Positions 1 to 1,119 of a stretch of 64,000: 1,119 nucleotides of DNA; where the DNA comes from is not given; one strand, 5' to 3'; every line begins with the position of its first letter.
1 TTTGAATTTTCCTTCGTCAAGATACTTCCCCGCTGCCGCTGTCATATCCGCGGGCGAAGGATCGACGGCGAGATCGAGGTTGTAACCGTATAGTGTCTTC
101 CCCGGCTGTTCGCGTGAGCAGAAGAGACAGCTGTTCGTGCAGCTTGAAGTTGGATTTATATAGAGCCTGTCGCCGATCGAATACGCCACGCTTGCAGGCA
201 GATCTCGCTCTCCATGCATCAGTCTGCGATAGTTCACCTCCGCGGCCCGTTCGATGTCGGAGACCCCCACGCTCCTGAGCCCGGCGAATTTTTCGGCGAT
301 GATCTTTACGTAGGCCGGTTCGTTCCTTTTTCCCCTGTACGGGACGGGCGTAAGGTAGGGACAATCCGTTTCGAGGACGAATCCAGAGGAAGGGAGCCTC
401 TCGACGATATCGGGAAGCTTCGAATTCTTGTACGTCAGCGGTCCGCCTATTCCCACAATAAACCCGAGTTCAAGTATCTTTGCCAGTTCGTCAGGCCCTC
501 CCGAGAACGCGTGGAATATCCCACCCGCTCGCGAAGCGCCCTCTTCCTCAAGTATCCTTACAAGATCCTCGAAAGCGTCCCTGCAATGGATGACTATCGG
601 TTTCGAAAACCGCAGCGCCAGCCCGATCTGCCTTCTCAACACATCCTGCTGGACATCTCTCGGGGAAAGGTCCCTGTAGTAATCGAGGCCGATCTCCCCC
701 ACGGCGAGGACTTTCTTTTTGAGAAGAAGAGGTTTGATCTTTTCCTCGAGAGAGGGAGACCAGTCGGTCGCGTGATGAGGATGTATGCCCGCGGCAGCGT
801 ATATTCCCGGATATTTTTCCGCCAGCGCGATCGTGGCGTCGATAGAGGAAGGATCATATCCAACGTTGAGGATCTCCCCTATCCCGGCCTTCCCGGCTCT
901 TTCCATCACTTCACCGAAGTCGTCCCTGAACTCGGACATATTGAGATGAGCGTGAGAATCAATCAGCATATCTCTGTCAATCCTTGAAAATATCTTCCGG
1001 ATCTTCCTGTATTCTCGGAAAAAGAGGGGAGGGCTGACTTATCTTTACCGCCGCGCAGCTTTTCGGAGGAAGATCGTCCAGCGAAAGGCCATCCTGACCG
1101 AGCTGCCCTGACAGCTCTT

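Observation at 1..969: TatD hydrolase fused in frame to a radical SAM domain, truncated by the window edge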

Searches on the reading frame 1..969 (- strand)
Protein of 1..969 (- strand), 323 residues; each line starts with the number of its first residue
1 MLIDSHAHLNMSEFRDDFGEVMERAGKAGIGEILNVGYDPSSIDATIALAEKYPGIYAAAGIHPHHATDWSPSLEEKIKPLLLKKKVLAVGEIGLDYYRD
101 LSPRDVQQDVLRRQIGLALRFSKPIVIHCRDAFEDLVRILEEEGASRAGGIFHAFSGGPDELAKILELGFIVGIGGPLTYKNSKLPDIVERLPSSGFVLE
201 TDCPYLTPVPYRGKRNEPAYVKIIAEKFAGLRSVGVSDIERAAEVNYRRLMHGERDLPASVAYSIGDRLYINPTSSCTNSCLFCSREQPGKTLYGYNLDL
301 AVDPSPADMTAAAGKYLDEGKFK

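Call 4: search_protein_families(library=pfam, proteins=[window:1-969:-], max_evalue=1)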
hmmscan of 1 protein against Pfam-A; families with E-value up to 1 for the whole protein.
window:1-969:- (323 aa): 3 families
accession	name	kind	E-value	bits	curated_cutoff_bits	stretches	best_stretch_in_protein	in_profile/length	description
PF01026.27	TatD_DNase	-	1.6e-77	260.8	27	1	3-251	1-252/253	TatD related DNase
PF04055.27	Radical_SAM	-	0.22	12.1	29.5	0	271-294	1-24/166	Radical SAM superfamily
PF01979.26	Amidohydro_1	-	0.3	10.7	25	1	2-129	6-155/345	Amidohydrolase family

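Call 5: search_protein_families(library=ncbifam, proteins=[window:1-969:-], max_evalue=1)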
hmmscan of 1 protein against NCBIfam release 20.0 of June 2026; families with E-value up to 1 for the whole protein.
window:1-969:- (323 aa): 9 families
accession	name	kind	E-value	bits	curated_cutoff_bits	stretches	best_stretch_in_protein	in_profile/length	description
TIGR00010.1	TIGR00010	subfamily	9.3e-73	244.8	206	1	2-252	1-252/253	YchF/TatD family DNA exonuclease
NF007745.0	PRK10425.1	equivalog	2.3e-47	161.4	395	1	7-251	6-256/260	3'-5' ssDNA/RNA exonuclease TatD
NF008075.0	PRK10812.1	equivalog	4.6e-44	150.6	438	1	1-254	2-257/265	metal-dependent hydrolase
NF008522.0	PRK11449.1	equivalog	2.6e-39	134.9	481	1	2-239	5-244/259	metal-dependent hydrolase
NF041926.1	QatD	equivalog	1.2e-23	83.5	230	1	4-250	1-239/239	Qat anti-phage system TatD family nuclease QatD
TIGR04038.1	tatD_link_rSAM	subfamily_domain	7.6e-11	42.2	129.7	1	261-313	2-53/192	TatD family nuclease-associated radical SAM protein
TIGR04100.1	rSAM_pair_X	hypoth_equivalog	2.2e-05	24.1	262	1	261-313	2-54/197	TIGR04100 family radical SAM protein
TIGR03700.1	mena_SCO4494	equivalog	0.033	13.1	434.55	1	270-299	51-80/351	aminofutalosine synthase MqnE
NF041661.1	Cycl_ph_dihydrol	equivalog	0.19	11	500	1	4-62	1-59/259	phosphoribosyl 1,2-cyclic phosphate 1,2-diphosphodiesterase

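Call 6: find_homologous_proteins(query=window:1-969:-, max_evalue=1e-20)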
Query window:1-969:- (323 aa): 7993 proteins with E <= 1e-20 among 8000 candidates; the best 120 are listed.
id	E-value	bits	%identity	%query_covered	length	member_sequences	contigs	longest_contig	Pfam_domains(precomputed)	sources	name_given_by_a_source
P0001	8.2e-215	730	100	100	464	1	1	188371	PF01026.28,PF04055.28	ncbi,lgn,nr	ncbi:MAG: YchF/TatD family DNA exonuclease [Candidatus Krumholzibacteriota bacterium]|nr:YchF/TatD f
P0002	1.2e-162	559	74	100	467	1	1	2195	PF01026.28,PF04055.28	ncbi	-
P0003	1.1e-161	556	72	100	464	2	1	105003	PF01026.28,PF04055.28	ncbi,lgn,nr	ncbi:MAG: YchF/TatD family DNA exonuclease [Candidatus Krumholzibacteriota bacterium]|nr:YchF/TatD f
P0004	6.5e-161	553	73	100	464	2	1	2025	PF01026.28,PF04055.28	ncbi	-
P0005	2.4e-151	522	69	100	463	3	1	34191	PF01026.28,PF04055.28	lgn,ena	-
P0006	2.0e-148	512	68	100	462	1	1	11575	PF01026.28,PF04055.28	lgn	-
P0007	8.4e-147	507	67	100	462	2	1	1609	PF01026.28,PF04055.28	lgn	-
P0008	5.8e-144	497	66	100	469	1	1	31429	PF01026.28,PF04055.28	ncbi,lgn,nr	ncbi:MAG: YchF/TatD family DNA exonuclease [Bacteroidales bacterium]|nr:YchF/TatD family DNA exonucl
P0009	8.9e-141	487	66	99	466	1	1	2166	PF01026.28,PF04055.28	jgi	jgi:TatD DNase family protein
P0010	3.2e-140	485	64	100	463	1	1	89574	PF01026.28,PF04055.28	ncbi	-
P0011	4.5e-140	485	66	100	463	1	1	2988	PF01026.28,PF04055.28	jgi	jgi:TatD DNase family protein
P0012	5.2e-140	484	65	100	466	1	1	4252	PF01026.28,PF04055.28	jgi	jgi:TatD DNase family protein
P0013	8.7e-140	484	65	100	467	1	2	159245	PF01026.28,PF04055.28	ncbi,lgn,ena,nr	ncbi:MAG: YchF/TatD family DNA exonuclease [Candidatus Krumholzibacteria bacterium]|nr:YchF/TatD fam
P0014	1.2e-139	483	66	100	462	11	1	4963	PF01026.28,PF04055.28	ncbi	-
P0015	1.5e-139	483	67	99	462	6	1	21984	PF01026.28,PF04055.28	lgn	-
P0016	2.9e-139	482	66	99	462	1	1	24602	PF01026.28,PF04055.28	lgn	-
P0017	4.4e-139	481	64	100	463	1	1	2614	PF01026.28,PF04055.28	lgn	-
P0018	5.0e-139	481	66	98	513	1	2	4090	PF01026.28,PF04055.28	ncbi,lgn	-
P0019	2.9e-138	479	65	100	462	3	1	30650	PF01026.28,PF04055.28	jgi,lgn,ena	jgi:TatD DNase family protein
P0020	5.1e-138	478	65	100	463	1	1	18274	PF01026.28,PF04055.28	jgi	jgi:TatD DNase family protein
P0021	5.2e-138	478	64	97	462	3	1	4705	PF01026.28,PF04055.28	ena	-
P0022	3.1e-137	475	65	99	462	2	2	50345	PF01026.28,PF04055.28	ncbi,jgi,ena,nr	ncbi:MAG TPA: TatD family hydrolase [Patescibacteria group bacterium]|nr:TatD family hydrolase [Pate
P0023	3.8e-137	475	64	100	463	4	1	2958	PF01026.28,PF04055.28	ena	-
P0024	1.0e-136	474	63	100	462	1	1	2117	PF01026.28,PF04055.28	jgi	jgi:TatD DNase family protein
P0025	1.2e-136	473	64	99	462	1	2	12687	PF01026.28,PF04055.28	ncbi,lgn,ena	-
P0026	2.1e-136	473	63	100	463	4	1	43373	PF01026.28,PF04055.28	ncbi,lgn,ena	-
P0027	2.9e-136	472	63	100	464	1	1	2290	PF01026.28,PF04055.28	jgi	jgi:TatD DNase family protein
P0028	3.5e-136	472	63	100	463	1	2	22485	PF01026.28,PF04055.28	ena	-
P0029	7.6e-136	471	63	100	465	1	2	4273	PF01026.28,PF04055.28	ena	-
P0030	8.4e-136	471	65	99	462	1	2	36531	PF01026.28,PF04055.28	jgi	jgi:TatD DNase family protein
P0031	8.6e-136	471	64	100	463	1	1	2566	PF01026.28,PF04055.28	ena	-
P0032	8.7e-136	471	64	100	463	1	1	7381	PF01026.28,PF04055.28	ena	-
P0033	1.2e-135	470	64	100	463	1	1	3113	PF01026.28,PF04055.28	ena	-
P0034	1.2e-135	470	64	100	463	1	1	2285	PF01026.28,PF04055.28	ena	-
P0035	1.3e-135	470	63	100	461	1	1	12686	PF01026.28,PF04055.28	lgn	-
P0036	1.6e-135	470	65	97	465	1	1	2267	PF01026.28,PF04055.28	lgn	-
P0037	1.7e-135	470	64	100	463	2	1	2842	PF01026.28,PF04055.28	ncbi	-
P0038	1.8e-135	470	63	100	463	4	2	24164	PF01026.28,PF04055.28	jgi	jgi:TatD DNase family protein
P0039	2.2e-134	466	63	100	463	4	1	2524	PF01026.28,PF04055.28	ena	-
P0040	5.4e-134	465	63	100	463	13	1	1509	PF01026.28,PF04055.28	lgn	-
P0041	1.0e-133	464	63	100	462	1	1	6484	PF01026.28,PF04055.28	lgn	-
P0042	1.2e-133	464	63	98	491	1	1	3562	PF01026.28,PF04055.28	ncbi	-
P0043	3.1e-133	462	62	100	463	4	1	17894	PF01026.28,PF04055.28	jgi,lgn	-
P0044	3.6e-133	462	63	100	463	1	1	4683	PF01026.28,PF04055.28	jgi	jgi:TatD DNase family protein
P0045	4.7e-133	462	62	98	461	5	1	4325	PF01026.28,PF04055.28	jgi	jgi:TatD DNase family protein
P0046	6.4e-133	461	62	98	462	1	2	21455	PF01026.28,PF04055.28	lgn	-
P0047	7.5e-133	461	62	100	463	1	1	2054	PF01026.28,PF04055.28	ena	-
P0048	7.9e-133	461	62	96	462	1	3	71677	PF01026.28,PF04055.28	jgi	jgi:TatD DNase family protein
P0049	8.7e-133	461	62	98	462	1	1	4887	PF01026.28,PF04055.28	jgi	jgi:TatD DNase family protein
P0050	1.0e-132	460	63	100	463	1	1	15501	PF01026.28,PF04055.28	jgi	jgi:TatD DNase family protein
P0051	1.2e-132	460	65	97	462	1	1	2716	PF01026.28,PF04055.28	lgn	-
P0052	1.7e-132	460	63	99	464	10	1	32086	PF01026.28,PF04055.28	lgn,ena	-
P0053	5.5e-132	458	63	100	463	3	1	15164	PF01026.28,PF04055.28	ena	-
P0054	9.6e-132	457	62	100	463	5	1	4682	PF01026.28,PF04055.28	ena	-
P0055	9.9e-132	457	62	97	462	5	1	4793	PF01026.28,PF04055.28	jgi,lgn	jgi:TatD DNase family protein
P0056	3.7e-131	455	61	100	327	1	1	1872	PF01026.28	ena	-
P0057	3.8e-131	455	61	100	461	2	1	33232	PF01026.28,PF04055.28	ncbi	ncbi:MAG: TatD family hydrolase [Candidatus Krumholzibacteriota bacterium]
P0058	4.9e-131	455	62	100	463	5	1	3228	PF01026.28,PF04055.28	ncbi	-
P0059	4.4e-130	452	61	100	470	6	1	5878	PF01026.28,PF04055.28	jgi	-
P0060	4.4e-130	452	62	97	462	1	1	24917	PF01026.28,PF04055.28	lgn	-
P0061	5.3e-130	452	62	99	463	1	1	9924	PF01026.28,PF04055.28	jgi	jgi:TatD DNase family protein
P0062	8.1e-130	451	61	100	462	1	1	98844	PF01026.28,PF04055.28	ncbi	-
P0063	1.1e-129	451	59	100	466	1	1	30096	PF01026.28,PF04055.28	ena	-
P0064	1.1e-129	450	62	94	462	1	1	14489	PF01026.28,PF04055.28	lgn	-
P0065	1.5e-129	450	61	100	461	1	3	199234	PF01026.28,PF04055.28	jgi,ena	-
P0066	4.2e-129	449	60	97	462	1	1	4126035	PF01026.28,PF04055.28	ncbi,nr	ncbi:MAG: YchF/TatD family DNA exonuclease [bacterium]|nr:MAG: YchF/TatD family DNA exonuclease [bac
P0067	4.5e-129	448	61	100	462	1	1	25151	PF01026.28,PF04055.28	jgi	jgi:TatD DNase family protein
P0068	6.5e-129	448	59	100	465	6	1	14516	PF01026.28,PF04055.28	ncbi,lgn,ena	-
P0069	3.8e-128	445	61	100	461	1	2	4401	PF01026.28,PF04055.28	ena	-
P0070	4.1e-128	445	61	100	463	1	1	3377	PF01026.28,PF04055.28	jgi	jgi:TatD DNase family protein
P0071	5.5e-128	445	60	100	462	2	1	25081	PF01026.28,PF04055.28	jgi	-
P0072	7.3e-128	445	61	100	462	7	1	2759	PF01026.28,PF04055.28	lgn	-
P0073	1.0e-127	444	61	100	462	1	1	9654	PF01026.28,PF04055.28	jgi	jgi:TatD DNase family protein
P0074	1.1e-127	444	60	100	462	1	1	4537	PF01026.28,PF04055.28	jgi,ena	-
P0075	1.6e-127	443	61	100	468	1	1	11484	PF01026.28,PF04055.28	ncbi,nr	ncbi:MAG: YchF/TatD family DNA exonuclease [Candidatus Latescibacteria bacterium]|nr:YchF/TatD famil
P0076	1.7e-127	443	62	96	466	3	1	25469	PF01026.28,PF04055.28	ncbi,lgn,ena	-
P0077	3.7e-127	442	60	100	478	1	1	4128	PF01026.28,PF04055.28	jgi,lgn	jgi:TatD DNase family protein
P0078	6.4e-127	441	60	100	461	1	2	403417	PF01026.28,PF04055.28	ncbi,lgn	-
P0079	6.6e-127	441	59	100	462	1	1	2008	PF01026.28,PF04055.28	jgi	-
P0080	7.0e-127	441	62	97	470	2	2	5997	PF01026.28,PF04055.28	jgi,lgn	jgi:TatD DNase family protein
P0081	1.1e-126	441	59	100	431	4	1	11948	PF01026.28,PF04055.28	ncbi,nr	ncbi:YchF/TatD family DNA exonuclease, partial [bacterium]|nr:YchF/TatD family DNA exonuclease [bact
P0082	1.1e-126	441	59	100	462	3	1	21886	PF01026.28,PF04055.28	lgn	-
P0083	1.4e-126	440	60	97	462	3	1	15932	PF01026.28,PF04055.28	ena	-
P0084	1.7e-126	440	59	100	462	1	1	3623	PF01026.28,PF04055.28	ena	-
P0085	2.0e-126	440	59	100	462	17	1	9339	PF01026.28,PF04055.28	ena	-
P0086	2.3e-126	440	61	97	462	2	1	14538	PF01026.28,PF04055.28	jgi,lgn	jgi:TatD DNase family protein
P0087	2.3e-126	440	60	100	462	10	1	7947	PF01026.28,PF04055.28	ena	-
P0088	3.9e-126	439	61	100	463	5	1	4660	PF01026.28,PF04055.28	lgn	-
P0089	5.9e-126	438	60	98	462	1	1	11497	PF01026.28,PF04055.28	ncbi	-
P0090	1.2e-125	437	60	96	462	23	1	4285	PF01026.28,PF04055.28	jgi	jgi:TatD DNase family protein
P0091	1.2e-124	434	60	97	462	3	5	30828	PF01026.28,PF04055.28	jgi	jgi:TatD DNase family protein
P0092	2.9e-124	433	57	100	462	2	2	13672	PF01026.28,PF04055.28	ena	-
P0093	5.4e-124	432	61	96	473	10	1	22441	PF01026.28,PF04055.28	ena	-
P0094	8.8e-124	431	58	100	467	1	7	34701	PF01026.28,PF04055.28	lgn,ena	-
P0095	1.3e-123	431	57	100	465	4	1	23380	PF01026.28,PF04055.28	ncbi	-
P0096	1.5e-123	430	61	97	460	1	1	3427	PF01026.28,PF04055.28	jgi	jgi:TatD DNase family protein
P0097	2.1e-123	430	57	100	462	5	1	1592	PF01026.28,PF04055.28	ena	-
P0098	3.3e-123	429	58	100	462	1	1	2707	PF01026.28,PF04055.28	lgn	-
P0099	4.5e-123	429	56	100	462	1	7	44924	PF01026.28,PF04055.28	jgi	jgi:TatD DNase family protein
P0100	6.2e-123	428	59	96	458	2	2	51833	PF01026.28,PF04055.28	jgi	jgi:TatD DNase family protein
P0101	8.7e-123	428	59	100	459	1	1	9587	PF01026.28,PF04055.28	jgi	jgi:TatD DNase family protein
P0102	1.2e-122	427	57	100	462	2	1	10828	PF01026.28,PF04055.28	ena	-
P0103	2.6e-122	426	57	100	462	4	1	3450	PF01026.28,PF04055.28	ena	-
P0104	2.8e-122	426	60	97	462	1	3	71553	PF01026.28,PF04055.28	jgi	-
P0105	3.9e-122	426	58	97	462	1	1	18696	PF01026.28,PF04055.28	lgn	-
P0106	5.5e-122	425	57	100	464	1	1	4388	PF01026.28,PF04055.28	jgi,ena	-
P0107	1.0e-121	424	57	100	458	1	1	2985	PF01026.28,PF04055.28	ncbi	-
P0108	2.1e-121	423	59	97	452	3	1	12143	PF01026.28,PF04055.28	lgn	-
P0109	3.2e-121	423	57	99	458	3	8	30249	PF01026.28,PF04055.28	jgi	jgi:TatD DNase family protein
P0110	3.2e-121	423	57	99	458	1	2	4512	PF01026.28,PF04055.28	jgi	jgi:TatD DNase family protein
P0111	3.2e-121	423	57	99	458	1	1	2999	PF01026.28,PF04055.28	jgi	jgi:TatD DNase family protein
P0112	5.2e-121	422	57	100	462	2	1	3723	PF01026.28,PF04055.28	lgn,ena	-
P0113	5.4e-121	422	58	96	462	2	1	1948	PF01026.28,PF04055.28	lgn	-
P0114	7.4e-121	421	60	94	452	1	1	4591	PF01026.28,PF04055.28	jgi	jgi:TatD DNase family protein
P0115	7.9e-121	421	59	96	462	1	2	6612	PF01026.28,PF04055.28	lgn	-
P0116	1.4e-120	421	57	100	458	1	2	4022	PF01026.28,PF04055.28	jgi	jgi:TatD DNase family protein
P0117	1.4e-120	421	58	100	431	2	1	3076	PF01026.28,PF04055.28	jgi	jgi:TatD DNase family protein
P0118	2.9e-120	420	58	98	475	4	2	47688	PF01026.28,PF04055.28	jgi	-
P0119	4.6e-120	419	57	100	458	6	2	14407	PF01026.28,PF04055.28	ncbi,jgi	-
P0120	9.4e-120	418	57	99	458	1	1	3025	PF01026.28,PF04055.28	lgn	-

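Call 9: find_encoding_contigs(protein=P0001, flank=10000, max_places=4)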
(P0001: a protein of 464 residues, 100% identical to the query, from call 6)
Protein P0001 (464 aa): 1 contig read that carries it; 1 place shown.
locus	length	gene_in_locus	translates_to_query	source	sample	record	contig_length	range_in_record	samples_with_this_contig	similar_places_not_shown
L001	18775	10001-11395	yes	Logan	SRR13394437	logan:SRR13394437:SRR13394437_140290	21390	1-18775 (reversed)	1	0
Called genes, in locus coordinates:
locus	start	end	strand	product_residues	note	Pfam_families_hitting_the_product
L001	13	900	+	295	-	PF13145:Rotamase_2, PF13616:Rotamase_3, PF00639:Rotamase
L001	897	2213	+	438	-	PF13623:SurA_N_2 (weak), PF13624:SurA_N_3, PF09312:SurA_N, PF13145:Rotamase_2, PF13616:Rotamase_3, PF00639:Rotamase, PF13616:Rotamase_3, PF00639:Rotamase, +1 more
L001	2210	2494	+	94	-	PF01479:S4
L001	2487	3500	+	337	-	PF04166:PdxA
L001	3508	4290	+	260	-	PF00005:ABC_tran, PF13304:AAA_21 (weak)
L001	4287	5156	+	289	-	PF18075:FtsX_ECD, PF02687:FtsX (weak)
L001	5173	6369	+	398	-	PF24568:CC_PcsB, PF01551:Peptidase_M23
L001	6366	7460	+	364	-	PF13177:DNA_pol3_delta2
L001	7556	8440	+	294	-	PF04468:PSP1, PF28472:PSP1_3rd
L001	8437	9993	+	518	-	PF00133:tRNA-synt_1, PF01406:tRNA-synt_1e (faint), PF09334:tRNA-synt_1g, PF00133:tRNA-synt_1, PF08264:Anticodon_1 (weak), PF19303:Anticodon_3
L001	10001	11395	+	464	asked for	PF01026:TatD_DNase, PF04055:Radical_SAM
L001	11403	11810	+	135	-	-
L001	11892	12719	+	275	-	PF00398:RrnaAD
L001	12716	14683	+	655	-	-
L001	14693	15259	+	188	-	-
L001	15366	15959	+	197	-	-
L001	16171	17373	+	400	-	PF04748:Polysacc_deac_2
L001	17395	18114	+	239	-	PF03740:PdxJ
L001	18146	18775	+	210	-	?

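Call 10: search_protein_families(library=ncbifam, proteins=[P0001], max_evalue=0.01)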
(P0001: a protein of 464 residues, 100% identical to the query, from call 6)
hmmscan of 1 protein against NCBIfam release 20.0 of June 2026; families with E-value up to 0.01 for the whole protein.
P0001 (464 aa): 13 families
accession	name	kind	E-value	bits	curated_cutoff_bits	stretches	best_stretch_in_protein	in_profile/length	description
TIGR00010.1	TIGR00010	subfamily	2.3e-72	243.5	206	1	2-252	1-252/253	YchF/TatD family DNA exonuclease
TIGR04038.1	tatD_link_rSAM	subfamily_domain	1.5e-59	201.1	129.7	1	261-455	2-191/192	TatD family nuclease-associated radical SAM protein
NF007745.0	PRK10425.1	equivalog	6.3e-47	160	395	1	7-251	6-256/260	3'-5' ssDNA/RNA exonuclease TatD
TIGR04100.1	rSAM_pair_X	hypoth_equivalog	5.1e-45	153.5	262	1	261-455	2-196/197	TIGR04100 family radical SAM protein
NF008075.0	PRK10812.1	equivalog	1.1e-43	149.3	438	1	1-254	2-257/265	metal-dependent hydrolase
NF008522.0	PRK11449.1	equivalog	6.5e-39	133.6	481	1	2-239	5-244/259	metal-dependent hydrolase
NF041926.1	QatD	equivalog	3.1e-23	82.1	230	1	4-250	1-239/239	Qat anti-phage system TatD family nuclease QatD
TIGR04317.1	W_rSAM_matur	equivalog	4.4e-09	35.9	380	1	268-394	5-119/349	tungsten cofactor oxidoreductase radical SAM maturase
TIGR03972.1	rSAM_TYW1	equivalog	3.3e-06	26.4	317.95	1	330-415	127-208/297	4-demethylwyosine synthase TYW1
NF038283.1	viperin_w_prok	equivalog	8.7e-05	21.8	180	1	274-409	9-143/281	viperin family antiviral radical SAM protein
TIGR02668.1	moaA_archaeal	equivalog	8.8e-05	21.6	325.25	1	270-422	13-149/303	GTP 3',8-cyclase MoaA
TIGR04303.1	GeoRSP_rSAM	equivalog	0.0019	17.8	400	1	326-430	52-154/325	GeoRSP system radical SAM/SPASM protein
NF001199.0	PRK00164.2-1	equivalog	0.0084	15.3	231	0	269-419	14-148/308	GTP 3',8-cyclase MoaA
